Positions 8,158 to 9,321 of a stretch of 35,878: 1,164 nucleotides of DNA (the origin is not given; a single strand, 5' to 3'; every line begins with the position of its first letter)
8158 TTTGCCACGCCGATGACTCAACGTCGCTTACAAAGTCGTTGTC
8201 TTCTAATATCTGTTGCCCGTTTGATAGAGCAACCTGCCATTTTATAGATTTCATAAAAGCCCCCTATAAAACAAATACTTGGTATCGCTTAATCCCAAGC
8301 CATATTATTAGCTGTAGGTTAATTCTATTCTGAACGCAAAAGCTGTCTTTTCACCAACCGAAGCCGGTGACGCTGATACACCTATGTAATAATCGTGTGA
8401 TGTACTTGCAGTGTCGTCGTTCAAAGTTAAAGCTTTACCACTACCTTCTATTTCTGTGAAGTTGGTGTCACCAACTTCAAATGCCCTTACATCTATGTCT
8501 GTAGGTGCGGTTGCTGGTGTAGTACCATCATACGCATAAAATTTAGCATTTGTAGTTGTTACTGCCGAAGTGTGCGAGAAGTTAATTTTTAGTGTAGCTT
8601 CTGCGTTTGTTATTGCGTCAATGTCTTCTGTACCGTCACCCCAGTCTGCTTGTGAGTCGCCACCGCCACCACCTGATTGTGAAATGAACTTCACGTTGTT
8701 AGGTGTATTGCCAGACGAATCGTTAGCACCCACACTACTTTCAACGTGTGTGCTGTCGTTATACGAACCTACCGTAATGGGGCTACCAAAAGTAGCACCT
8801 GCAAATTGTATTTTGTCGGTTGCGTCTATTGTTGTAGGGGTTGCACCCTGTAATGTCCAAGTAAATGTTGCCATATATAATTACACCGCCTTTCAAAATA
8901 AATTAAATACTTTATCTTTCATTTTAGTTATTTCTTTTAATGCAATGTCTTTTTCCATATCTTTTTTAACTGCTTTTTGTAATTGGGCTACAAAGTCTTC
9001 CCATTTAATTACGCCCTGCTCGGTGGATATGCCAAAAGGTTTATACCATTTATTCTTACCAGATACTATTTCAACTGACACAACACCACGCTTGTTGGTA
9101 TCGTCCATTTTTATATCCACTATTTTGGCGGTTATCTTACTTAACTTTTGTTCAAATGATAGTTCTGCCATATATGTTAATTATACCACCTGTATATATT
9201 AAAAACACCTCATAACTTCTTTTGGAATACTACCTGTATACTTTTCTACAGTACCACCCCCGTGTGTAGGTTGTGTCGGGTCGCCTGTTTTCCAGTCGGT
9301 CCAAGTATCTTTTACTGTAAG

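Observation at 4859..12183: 7.3-kb decoration/glycosylation island between the capsid gene and the head-tail connector genes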

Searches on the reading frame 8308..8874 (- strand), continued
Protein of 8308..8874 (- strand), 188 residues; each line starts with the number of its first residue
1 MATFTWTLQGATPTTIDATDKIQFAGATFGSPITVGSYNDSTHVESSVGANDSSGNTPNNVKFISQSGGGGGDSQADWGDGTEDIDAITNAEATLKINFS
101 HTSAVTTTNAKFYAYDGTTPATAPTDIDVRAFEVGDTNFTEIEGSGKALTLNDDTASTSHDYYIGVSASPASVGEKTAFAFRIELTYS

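Call 78: search_protein_families(library=pfam, proteins=[L039:11075-12826:+, L045:2940-4673:+, L046:11417-13153:+, L046:13123-15261:+, L049:11401-13092:+, L063:6691-8412:+, L069:10960-12684:+, L082:10999-12609:+, L041:11014-12414:+, L038:11274-12590:+], max_evalue=0.001)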
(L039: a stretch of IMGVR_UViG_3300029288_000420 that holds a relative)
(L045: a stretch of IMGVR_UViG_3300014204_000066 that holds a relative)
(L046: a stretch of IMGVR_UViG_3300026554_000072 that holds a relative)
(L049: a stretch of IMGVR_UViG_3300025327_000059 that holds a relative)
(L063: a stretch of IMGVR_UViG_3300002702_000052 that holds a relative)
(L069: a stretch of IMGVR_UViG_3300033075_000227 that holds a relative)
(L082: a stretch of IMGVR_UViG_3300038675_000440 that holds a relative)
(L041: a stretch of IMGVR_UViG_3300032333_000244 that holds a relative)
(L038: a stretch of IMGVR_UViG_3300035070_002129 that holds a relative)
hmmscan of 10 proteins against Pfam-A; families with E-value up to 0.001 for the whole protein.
L039:11075-12826:+ (584 aa): 0 families

L045:2940-4673:+ (578 aa): 0 families

L046:11417-13153:+ (579 aa): 0 families

L046:13123-15261:+ (713 aa): 0 families

L049:11401-13092:+ (564 aa): 0 families

L063:6691-8412:+ (574 aa): 3 families
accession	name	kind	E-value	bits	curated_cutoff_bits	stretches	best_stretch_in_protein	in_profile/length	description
PF01522.26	Polysacc_deac_1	-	9.2e-15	55.1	23.1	1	125-245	3-120/124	Polysaccharide deacetylase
PF13385.13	Laminin_G_3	-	5.5e-08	33.5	27.6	1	398-529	12-150/151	Concanavalin A-like lectin/glucanases superfamily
PF10096.14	DUF2334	-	0.00039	20.5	26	1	174-273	56-167/203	Uncharacterized protein conserved in bacteria (DUF2334)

L069:10960-12684:+ (575 aa): 0 families

L082:10999-12609:+ (537 aa): 5 families
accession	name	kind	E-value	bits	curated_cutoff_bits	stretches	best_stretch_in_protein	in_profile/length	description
PF13385.13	Laminin_G_3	-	3.4e-16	60.2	27.6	1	185-328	2-140/151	Concanavalin A-like lectin/glucanases superfamily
PF13620.12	CarboxypepD_reg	-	3.3e-09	37.4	32.3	1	462-518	2-57/82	Carboxypeptidase regulatory-like domain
PF17210.9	SdrD_B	-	7.6e-05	23.3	29.7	1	469-516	20-65/112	SdrD B-like domain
PF17802.7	SpaA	-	0.00083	19.9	23.1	0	470-514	13-57/91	Prealbumin-like fold domain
PF20598.4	DUF6795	-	0.00096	19.9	27.4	0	462-503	1-44/103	Domain of unknown function (DUF6795)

L041:11014-12414:+ (467 aa): 0 families

L038:11274-12590:+ (439 aa): 0 families

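Call 101: search_protein_representatives(alignment_id=A2)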
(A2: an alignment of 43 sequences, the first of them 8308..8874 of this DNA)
Query: 43 sequences, 188 profile positions. Proteins with E-value up to 0.001 (for the whole library): 292; up to 1e-10: 142; up to 1e-30: 25. The best 150 are listed.
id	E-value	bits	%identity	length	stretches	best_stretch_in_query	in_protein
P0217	8.0e-98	341.9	-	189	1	1-188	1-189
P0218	4.6e-65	235.0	-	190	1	1-183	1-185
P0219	2.7e-62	226.0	-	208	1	2-188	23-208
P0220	8.9e-62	224.3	-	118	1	1-118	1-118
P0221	5.8e-59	215.2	-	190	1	2-178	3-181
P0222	1.2e-57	210.9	-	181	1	1-145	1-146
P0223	1.5e-55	204.0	-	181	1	1-187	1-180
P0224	3.6e-53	196.3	-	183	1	1-188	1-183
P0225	2.5e-49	183.7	-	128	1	62-188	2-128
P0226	2.6e-42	160.8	-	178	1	3-174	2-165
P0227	2.8e-42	160.8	-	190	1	1-188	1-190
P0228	1.9e-40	154.8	-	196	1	2-178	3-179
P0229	2.4e-40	154.4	-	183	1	3-188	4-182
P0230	5.3e-40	153.3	-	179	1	4-175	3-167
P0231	1.5e-38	148.6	-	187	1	1-188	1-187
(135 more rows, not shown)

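Call 106: list_cluster_members(proteins=[P0002, P0022, P0029, P0088, P0092, P0100, P0173, P0152])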
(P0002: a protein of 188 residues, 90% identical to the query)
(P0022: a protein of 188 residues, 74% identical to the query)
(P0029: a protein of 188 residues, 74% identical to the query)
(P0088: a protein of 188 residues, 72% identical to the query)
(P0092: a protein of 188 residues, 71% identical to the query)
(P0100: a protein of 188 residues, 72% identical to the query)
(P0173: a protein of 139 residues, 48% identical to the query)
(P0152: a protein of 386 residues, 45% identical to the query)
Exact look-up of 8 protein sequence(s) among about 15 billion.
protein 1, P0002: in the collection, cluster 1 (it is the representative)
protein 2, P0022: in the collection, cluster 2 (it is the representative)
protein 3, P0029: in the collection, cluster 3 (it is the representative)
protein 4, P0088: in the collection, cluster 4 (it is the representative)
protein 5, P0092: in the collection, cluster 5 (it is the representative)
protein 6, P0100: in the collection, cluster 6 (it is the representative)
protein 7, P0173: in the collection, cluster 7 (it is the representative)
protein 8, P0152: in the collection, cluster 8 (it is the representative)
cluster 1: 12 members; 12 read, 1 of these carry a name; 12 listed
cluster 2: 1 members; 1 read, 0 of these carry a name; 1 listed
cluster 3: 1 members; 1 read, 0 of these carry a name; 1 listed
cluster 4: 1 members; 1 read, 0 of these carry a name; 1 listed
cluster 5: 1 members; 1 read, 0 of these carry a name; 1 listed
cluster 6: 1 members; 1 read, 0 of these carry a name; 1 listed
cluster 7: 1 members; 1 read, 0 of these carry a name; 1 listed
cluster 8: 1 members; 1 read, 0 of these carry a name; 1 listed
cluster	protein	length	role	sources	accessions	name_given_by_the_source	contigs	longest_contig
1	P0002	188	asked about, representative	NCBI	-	-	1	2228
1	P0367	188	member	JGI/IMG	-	hypothetical protein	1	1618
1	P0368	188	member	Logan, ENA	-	-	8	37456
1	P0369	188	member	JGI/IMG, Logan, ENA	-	-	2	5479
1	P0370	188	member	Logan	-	-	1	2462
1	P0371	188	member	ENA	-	-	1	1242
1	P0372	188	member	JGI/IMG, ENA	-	-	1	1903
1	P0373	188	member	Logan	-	-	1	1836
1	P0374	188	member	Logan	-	-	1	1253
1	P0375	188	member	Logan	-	-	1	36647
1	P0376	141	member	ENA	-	-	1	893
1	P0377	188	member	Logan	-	-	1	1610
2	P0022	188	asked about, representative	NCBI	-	-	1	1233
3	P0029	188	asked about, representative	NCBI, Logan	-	-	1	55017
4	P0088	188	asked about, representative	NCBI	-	-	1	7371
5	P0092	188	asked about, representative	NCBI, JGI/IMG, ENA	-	-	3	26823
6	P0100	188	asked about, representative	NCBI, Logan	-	-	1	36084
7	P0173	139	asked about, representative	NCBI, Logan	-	-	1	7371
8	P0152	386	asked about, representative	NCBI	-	-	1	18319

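Call 107: find_encoding_contigs(protein=P0368, flank=10000, max_places=3)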
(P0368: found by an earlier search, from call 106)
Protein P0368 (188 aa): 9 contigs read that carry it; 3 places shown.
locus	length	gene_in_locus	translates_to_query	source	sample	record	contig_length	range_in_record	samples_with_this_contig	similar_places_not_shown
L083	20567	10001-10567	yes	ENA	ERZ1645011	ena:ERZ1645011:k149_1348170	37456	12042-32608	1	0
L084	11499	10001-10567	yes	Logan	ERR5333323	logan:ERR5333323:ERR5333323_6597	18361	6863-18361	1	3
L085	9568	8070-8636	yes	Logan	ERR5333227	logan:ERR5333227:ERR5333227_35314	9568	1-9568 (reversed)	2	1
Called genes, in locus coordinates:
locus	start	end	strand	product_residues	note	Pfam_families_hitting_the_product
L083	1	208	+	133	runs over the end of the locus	-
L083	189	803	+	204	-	-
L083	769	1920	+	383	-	PF04466:Terminase_3, PF03237:Terminase_6N (weak)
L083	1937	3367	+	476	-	PF05133:SPP1_portal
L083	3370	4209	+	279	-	PF06152:Phage_min_cap2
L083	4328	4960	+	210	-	PF06810:Phage_scaffold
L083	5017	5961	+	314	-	-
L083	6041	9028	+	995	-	PF00534:Glycos_transf_1, PF13692:Glyco_trans_1_4, PF13524:Glyco_trans_1_2 (weak), PF20706:GT4-conflict, PF00534:Glycos_transf_1, PF13692:Glyco_trans_1_4, PF00535:Glycos_transf_2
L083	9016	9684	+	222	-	PF00535:Glycos_transf_2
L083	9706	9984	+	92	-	-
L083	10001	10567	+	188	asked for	-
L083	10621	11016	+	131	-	-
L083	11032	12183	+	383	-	-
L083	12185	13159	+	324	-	PF00535:Glycos_transf_2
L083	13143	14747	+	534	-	-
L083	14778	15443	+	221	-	-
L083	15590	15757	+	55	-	-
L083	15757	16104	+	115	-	-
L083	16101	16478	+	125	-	PF12691:Phage_tail_terminator_6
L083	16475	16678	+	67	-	PF10122:Zn_ribbon_Com (weak)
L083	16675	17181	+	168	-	-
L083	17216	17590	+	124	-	-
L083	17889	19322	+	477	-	PF20155:TMP_3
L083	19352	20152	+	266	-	PF22768:SPP1_Dit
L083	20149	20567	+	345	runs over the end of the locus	-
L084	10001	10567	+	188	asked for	-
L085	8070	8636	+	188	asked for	-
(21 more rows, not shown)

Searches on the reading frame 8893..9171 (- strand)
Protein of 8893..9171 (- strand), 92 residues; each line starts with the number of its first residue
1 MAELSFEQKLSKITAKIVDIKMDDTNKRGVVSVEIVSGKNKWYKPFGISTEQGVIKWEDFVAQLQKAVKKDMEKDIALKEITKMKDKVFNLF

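Call 4: search_protein_families(library=pfam, proteins=[window:8893-9171:-], max_evalue=0.01)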
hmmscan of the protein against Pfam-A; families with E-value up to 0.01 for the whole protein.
window:8893-9171:- (92 aa): 0 families

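Call 5: search_protein_families(library=phrogs, proteins=[window:8893-9171:-], max_evalue=0.01)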
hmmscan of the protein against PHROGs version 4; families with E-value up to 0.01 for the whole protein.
window:8893-9171:- (92 aa): 0 families
